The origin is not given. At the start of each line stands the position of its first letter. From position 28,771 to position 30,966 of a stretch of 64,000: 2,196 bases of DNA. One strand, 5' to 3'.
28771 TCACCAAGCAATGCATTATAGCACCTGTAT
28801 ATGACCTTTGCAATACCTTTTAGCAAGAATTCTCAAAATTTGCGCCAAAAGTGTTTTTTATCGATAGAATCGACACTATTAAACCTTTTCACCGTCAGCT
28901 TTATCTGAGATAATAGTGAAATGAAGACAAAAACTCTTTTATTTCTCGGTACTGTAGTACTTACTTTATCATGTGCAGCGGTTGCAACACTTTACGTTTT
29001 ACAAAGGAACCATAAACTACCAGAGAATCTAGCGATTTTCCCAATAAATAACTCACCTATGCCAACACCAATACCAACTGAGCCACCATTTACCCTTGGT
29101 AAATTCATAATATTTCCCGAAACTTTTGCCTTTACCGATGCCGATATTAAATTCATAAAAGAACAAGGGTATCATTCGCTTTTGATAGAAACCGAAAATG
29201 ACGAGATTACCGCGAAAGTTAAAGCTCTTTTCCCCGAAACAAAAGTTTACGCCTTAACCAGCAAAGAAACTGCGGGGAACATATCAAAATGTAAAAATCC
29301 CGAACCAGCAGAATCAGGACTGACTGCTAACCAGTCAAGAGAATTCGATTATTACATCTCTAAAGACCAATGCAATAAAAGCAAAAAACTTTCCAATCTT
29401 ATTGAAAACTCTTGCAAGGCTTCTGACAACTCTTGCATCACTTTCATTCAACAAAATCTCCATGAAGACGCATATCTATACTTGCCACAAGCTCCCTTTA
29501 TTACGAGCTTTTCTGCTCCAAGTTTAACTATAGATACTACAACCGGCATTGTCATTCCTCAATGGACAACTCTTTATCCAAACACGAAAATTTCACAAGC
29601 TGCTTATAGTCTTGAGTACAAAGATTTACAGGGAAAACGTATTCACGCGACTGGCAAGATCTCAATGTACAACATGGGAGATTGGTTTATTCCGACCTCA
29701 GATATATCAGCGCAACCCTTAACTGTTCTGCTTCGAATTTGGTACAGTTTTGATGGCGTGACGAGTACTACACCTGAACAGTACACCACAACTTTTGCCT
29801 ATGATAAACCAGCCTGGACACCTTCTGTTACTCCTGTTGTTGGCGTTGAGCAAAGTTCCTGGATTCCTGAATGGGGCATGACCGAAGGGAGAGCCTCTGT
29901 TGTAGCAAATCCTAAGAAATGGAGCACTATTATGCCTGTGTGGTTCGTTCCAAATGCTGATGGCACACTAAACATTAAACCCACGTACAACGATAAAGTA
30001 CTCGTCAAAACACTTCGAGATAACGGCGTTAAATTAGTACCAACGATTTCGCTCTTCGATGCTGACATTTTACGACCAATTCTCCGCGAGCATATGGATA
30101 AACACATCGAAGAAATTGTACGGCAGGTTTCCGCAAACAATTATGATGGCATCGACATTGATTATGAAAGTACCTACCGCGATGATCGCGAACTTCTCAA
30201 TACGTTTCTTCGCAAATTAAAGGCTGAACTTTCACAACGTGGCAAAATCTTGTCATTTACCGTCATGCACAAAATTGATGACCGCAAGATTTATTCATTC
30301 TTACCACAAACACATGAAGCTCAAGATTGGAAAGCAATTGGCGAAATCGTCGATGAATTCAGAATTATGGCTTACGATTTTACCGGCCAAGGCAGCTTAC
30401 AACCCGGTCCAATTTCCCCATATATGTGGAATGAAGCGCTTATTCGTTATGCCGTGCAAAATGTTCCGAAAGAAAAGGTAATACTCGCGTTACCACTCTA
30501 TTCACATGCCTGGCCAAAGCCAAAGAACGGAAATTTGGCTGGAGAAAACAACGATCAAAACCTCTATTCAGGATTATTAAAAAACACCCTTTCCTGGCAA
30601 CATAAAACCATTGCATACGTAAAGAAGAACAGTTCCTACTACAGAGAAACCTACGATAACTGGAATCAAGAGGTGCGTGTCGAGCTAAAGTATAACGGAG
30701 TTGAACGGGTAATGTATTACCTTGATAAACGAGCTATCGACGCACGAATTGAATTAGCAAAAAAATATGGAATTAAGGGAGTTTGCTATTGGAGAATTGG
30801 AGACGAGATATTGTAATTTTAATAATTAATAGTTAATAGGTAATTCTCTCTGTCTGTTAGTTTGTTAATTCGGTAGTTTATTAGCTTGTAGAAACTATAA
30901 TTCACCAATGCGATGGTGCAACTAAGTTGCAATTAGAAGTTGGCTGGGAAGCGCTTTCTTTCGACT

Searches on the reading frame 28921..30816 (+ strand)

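Call 69: search_protein_families(library=pfam, proteins=[window:28921-30816:+], max_evalue=0.00001)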
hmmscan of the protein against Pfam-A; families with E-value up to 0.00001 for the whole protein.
window:28921-30816:+ (631 aa): 1 family
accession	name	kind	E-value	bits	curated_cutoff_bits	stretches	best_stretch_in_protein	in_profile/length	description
PF00704.34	Glyco_hydro_18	-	1e-24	88.3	29.6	1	392-627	90-315/317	Glycosyl hydrolases family 18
